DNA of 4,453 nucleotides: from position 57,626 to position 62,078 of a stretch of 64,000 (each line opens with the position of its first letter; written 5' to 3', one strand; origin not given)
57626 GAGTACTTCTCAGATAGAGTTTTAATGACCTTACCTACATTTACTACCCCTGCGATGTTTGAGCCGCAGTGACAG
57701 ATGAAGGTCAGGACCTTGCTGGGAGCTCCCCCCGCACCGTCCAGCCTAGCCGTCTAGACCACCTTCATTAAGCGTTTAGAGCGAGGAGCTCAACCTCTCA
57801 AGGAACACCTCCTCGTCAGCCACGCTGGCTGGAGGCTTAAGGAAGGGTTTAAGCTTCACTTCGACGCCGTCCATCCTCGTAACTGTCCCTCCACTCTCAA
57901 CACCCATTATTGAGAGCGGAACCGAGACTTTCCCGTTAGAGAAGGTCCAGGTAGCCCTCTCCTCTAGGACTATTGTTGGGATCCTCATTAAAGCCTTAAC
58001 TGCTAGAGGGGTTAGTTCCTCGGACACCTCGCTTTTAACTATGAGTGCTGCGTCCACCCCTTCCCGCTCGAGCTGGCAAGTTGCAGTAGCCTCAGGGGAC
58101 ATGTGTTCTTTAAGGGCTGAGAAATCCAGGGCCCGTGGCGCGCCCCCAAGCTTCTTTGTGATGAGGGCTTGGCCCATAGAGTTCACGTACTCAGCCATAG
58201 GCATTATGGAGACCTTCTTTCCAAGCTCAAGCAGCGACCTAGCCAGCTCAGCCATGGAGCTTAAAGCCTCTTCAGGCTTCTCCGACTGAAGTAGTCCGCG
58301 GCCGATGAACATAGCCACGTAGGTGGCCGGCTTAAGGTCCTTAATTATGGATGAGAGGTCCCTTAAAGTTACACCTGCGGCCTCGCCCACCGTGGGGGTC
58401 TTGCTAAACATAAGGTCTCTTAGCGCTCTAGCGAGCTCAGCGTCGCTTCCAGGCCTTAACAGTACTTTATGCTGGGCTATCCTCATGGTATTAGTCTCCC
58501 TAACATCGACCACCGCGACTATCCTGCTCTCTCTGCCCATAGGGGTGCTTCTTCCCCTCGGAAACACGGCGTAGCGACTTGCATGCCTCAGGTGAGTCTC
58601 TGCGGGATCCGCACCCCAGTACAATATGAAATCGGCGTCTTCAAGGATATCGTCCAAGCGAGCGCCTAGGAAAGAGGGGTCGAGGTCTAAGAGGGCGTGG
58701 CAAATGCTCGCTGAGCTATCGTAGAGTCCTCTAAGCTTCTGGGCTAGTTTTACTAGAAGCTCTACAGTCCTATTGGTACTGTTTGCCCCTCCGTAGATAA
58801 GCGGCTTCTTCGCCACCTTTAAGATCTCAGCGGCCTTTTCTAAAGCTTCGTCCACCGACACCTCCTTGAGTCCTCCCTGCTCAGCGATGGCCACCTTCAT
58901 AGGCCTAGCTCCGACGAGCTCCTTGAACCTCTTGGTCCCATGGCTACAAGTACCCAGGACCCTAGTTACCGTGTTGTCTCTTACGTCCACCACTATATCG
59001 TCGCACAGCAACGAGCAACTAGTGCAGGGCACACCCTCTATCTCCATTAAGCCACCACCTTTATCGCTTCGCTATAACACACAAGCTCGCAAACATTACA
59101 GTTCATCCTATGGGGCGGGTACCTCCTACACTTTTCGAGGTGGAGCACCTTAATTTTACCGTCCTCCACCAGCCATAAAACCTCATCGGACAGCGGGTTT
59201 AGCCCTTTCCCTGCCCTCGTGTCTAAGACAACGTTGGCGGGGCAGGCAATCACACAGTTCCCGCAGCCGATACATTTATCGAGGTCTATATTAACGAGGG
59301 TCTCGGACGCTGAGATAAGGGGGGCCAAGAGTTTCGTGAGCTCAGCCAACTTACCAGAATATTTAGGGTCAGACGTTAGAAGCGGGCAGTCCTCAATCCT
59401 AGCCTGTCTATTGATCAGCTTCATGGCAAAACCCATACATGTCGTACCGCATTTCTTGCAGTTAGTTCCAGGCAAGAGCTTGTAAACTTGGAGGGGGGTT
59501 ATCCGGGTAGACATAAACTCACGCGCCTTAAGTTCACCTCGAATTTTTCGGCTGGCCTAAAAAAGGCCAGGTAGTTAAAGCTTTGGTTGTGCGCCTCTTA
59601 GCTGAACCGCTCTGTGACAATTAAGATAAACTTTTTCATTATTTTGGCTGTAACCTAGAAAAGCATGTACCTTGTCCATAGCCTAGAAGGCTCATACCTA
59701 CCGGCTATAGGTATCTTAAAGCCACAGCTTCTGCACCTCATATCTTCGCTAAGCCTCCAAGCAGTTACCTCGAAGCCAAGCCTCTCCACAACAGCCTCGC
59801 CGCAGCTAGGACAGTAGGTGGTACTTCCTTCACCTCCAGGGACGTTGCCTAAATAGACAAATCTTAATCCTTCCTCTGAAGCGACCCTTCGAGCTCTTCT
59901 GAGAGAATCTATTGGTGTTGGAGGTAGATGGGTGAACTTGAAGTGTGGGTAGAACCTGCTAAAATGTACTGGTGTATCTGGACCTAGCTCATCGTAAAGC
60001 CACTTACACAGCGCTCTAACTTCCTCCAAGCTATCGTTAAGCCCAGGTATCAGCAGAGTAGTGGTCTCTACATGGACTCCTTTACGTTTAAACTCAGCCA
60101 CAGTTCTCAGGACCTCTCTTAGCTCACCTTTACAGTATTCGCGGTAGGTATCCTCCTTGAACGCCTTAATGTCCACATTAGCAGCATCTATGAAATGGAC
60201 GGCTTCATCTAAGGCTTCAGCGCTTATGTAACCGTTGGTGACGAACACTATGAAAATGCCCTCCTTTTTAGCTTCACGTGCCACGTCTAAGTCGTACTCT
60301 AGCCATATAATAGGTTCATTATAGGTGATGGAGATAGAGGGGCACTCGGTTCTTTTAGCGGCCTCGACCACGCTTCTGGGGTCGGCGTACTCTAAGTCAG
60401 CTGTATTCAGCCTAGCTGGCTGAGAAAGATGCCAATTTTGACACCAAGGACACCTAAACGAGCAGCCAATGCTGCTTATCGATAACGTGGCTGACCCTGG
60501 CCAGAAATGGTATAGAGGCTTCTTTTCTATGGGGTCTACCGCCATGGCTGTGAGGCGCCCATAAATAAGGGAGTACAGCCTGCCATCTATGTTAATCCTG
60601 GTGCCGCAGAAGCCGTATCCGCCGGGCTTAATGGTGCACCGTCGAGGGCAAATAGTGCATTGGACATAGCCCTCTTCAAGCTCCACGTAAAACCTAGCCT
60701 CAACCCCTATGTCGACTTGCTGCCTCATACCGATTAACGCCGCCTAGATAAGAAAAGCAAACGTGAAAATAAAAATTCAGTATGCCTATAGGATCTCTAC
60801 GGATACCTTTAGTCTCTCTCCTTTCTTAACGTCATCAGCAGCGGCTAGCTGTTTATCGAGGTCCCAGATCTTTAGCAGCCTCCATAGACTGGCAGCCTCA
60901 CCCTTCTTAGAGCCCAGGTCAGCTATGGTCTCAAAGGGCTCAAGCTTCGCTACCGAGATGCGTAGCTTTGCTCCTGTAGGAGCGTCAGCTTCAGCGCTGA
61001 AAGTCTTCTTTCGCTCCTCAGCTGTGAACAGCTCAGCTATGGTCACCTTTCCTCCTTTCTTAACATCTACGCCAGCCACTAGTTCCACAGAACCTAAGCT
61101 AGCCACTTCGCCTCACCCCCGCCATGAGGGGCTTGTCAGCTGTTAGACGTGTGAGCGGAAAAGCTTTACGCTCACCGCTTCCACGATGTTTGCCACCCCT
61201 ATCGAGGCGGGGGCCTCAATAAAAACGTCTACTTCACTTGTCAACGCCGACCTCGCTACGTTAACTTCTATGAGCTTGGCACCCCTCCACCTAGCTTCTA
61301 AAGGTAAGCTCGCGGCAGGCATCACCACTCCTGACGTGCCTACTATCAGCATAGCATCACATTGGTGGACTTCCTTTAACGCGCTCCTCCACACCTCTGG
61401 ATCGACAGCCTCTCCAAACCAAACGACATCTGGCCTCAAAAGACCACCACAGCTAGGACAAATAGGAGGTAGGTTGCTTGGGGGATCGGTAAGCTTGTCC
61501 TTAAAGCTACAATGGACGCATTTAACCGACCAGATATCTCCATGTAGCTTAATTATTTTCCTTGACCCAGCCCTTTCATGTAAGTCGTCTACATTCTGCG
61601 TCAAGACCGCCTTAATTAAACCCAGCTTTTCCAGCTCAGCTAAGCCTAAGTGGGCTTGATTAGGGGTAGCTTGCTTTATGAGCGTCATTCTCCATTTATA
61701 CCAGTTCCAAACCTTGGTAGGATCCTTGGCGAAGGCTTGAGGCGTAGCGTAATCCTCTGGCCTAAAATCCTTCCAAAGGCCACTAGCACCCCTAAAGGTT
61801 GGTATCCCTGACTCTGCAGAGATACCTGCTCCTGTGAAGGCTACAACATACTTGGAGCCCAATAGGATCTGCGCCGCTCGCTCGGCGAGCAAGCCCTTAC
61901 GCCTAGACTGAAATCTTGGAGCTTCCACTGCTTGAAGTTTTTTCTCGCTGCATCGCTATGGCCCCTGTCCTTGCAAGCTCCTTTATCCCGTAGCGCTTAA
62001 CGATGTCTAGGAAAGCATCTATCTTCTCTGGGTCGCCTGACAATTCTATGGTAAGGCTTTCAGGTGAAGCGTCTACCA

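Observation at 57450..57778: hdrA: perfectly placed ATG followed by an in-frame TAG at codon 5; conserved N-terminal Fe-S domain lies upstream of the first canonical start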

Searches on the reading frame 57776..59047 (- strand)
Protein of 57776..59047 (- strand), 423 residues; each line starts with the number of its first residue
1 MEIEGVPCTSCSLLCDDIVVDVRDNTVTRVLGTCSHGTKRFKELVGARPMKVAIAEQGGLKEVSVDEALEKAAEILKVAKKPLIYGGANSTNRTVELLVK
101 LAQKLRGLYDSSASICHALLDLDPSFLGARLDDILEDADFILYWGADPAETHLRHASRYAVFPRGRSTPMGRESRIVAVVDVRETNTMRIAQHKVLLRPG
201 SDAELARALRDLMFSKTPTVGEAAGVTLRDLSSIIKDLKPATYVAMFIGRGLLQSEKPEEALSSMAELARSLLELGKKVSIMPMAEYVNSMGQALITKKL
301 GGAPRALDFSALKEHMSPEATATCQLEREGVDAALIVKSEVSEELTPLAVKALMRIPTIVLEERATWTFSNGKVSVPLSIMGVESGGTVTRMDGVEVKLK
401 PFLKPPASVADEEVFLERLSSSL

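Call 5: search_protein_families(library=pfam, proteins=[window:57776-59047:-])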
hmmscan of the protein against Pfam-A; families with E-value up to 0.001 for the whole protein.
window:57776-59047:- (423 aa): 2 families
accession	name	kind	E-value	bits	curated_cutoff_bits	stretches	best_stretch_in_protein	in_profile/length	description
PF00384.28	Molybdopterin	-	5.6e-08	32.6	24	1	52-278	8-218/353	Molybdopterin oxidoreductase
PF00205.28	TPP_enzyme_M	-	7.7e-05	22.9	30.4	1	69-150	1-90/137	Thiamine pyrophosphate enzyme, central domain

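Call 44: search_protein_families(library=ncbifam, proteins=[window:57776-59047:-], max_evalue=0.00001)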
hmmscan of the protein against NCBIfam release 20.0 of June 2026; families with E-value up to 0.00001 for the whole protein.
window:57776-59047:- (423 aa): 4 families
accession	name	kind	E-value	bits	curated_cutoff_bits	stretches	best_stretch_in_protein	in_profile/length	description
TIGR03129.1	one_C_dehyd_B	equivalog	3.8e-93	312.3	327.8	1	6-420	2-418/421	formylmethanofuran dehydrogenase subunit B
TIGR01973.1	NuoG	equivalog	6.9e-13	48.2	470.05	1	8-415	219-602/606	NADH-quinone oxidoreductase subunit NuoG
NF041323.1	Nitr_red_NasA_Halo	equivalog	1.1e-10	40.7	1000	1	33-209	36-217/673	assimilatory nitrate reductase NasA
TIGR01591.1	Fdh-alpha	equivalog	1.1e-10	40.3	666.25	1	51-214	56-224/672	formate dehydrogenase subunit alpha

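Call 47: find_encoding_contigs(protein=window:57776-59047:-, flank=1500, max_places=10)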
Protein window:57776-59047:- (423 aa): 2 contigs read that carry it; 2 places shown.
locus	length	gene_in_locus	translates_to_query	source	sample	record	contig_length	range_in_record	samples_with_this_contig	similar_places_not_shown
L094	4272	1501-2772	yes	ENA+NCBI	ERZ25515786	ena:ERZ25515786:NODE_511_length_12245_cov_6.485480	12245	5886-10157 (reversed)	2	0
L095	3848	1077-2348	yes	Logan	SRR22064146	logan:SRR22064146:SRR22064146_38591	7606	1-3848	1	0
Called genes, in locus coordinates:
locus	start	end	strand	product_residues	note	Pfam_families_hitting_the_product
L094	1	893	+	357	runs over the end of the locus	PF04055:Radical_SAM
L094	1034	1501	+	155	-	PF04060:FeS, PF12838:Fer4_7 (weak), PF14697:Fer4_21 (faint), PF12837:Fer4_6, PF13237:Fer4_10 (weak), PF00037:Fer4, PF12797:Fer4_2 (weak), PF13459:Fer4_15 (faint)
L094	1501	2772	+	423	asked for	PF00384:Molybdopterin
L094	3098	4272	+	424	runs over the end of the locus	PF00890:FAD_binding_2 (weak), PF01134:GIDA (weak), PF01266:DAO (weak), PF07992:Pyr_redox_2 (weak), PF12831:FAD_oxidored, PF13450:NAD_binding_8 (weak), PF00037:Fer4 (weak), PF13187:Fer4_9, +5 more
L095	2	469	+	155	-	?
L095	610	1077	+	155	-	PF04060:FeS, PF12838:Fer4_7 (weak), PF14697:Fer4_21 (faint), PF12837:Fer4_6, PF13237:Fer4_10 (weak), PF00037:Fer4, PF12797:Fer4_2 (weak), PF13459:Fer4_15 (faint)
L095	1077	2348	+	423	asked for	PF00384:Molybdopterin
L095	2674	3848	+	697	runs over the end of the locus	PF00890:FAD_binding_2 (weak), PF01134:GIDA (weak), PF01266:DAO (weak), PF12831:FAD_oxidored, PF13450:NAD_binding_8 (weak), PF13187:Fer4_9 (weak), PF13237:Fer4_10 (weak), PF02662:FlpD, +11 more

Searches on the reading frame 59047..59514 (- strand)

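Call 5: search_protein_families(library=pfam, proteins=[window:59047-59514:-])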
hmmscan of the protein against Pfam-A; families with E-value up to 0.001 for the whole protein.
window:59047-59514:- (155 aa): 12 families
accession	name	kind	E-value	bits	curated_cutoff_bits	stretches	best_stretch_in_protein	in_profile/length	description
PF04060.18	FeS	-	7.5e-13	48.4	23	1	14-44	1-32/33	Putative Fe-S cluster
PF00037.32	Fer4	-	3.6e-08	33.3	21.1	1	75-95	2-22/24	4Fe-4S binding domain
PF12838.12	Fer4_7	-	3.8e-08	34.1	27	1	17-95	3-52/52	4Fe-4S dicluster domain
PF12837.12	Fer4_6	-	9.7e-08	32.1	25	1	74-95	2-23/24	4Fe-4S binding domain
PF13237.11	Fer4_10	-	1.3e-06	28.7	25.5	1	74-131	2-44/53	4Fe-4S dicluster domain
PF12797.12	Fer4_2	-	1.8e-06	27.9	24.5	1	76-93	5-22/22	4Fe-4S binding domain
PF14697.11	Fer4_21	-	1.3e-05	25.7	35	1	76-94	3-21/59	4Fe-4S dicluster domain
PF13459.11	Fer4_15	-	2.3e-05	25.4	22.4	1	74-100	1-27/66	4Fe-4S single cluster domain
PF12800.12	Fer4_4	-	0.00015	22.3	24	1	79-93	2-16/17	4Fe-4S binding domain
PF13187.11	Fer4_9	-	0.00015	22.2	27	0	17-95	3-51/52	4Fe-4S dicluster domain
PF13183.11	Fer4_8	-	0.00021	22.2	27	1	18-95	4-68/68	4Fe-4S dicluster domain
PF25160.1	LdpA_Fe-S-bd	-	0.00091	19.4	27.6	1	75-96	22-43/49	LdpA Fe-S cluster-binding domain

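Call 44: search_protein_families(library=ncbifam, proteins=[window:59047-59514:-], max_evalue=0.00001)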
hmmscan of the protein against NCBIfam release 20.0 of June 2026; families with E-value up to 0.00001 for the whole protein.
window:59047-59514:- (155 aa): 9 families
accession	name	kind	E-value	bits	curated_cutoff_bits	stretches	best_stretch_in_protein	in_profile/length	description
NF003195.0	PRK04165.1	equivalog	9e-19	67.7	306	1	5-68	3-62/450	acetyl-CoA decarbonylase/synthase complex subunit gamma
TIGR01944.1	rnfB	subfamily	5.7e-10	39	68.7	1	9-97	39-131/190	RnfABCDGE type electron transport complex subunit B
NF041836.1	rnfB_Methano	equivalog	1.9e-09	37.4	445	0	9-45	42-79/265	Rnf electron transport complex subunit RnfB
NF005505.0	PRK07118.1-4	equivalog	2.9e-09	36.8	378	0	9-45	42-79/265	Fe-S cluster domain-containing protein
NF003475.0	PRK05113.1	equivalog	2.6e-07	30.7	203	1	9-98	39-132/190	electron transport complex subunit RsxB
NF005504.0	PRK07118.1-3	equivalog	6.2e-07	29.1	437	0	67-153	159-238/293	Fe-S cluster domain-containing protein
NF005415.0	PRK06991.1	equivalog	7.5e-07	29.1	281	1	10-96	11-102/284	electron transport complex subunit RsxB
NF005503.0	PRK07118.1-2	equivalog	1.4e-06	27.8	252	0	69-96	157-184/292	RnfABCDGE type electron transport complex subunit B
NF005506.0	PRK07118.1-5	equivalog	9.9e-06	25.2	388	0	70-97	161-188/279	Fe-S cluster domain-containing protein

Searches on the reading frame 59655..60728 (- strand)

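Call 5: search_protein_families(library=pfam, proteins=[window:59655-60728:-])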
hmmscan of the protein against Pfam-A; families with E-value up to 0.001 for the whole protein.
window:59655-60728:- (357 aa): 2 families
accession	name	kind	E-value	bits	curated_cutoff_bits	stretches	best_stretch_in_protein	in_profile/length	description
PF04055.27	Radical_SAM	-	1.4e-21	77.9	29.5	1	86-238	4-163/166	Radical SAM superfamily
PF07754.17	HVO_2753_ZBP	-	0.00068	19.8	33.2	0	297-336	10-46/46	Small zinc finger protein HVO_2753-like, Zn-binding pocket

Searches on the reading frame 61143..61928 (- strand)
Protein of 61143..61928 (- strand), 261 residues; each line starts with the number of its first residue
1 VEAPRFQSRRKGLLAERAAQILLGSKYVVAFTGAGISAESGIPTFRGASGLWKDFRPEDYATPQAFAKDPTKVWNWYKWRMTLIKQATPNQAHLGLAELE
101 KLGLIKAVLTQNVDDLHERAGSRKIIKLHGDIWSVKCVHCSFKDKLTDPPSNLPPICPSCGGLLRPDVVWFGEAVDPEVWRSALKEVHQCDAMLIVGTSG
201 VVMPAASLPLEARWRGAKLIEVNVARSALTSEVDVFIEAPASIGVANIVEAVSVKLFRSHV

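Call 5: search_protein_families(library=pfam, proteins=[window:61143-61928:-])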
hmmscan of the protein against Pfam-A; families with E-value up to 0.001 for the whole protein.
window:61143-61928:- (261 aa): 1 family
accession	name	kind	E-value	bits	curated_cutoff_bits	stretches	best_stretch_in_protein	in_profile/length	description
PF02146.23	SIR2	-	2.9e-54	184.2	24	1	33-204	1-180/180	Sir2 family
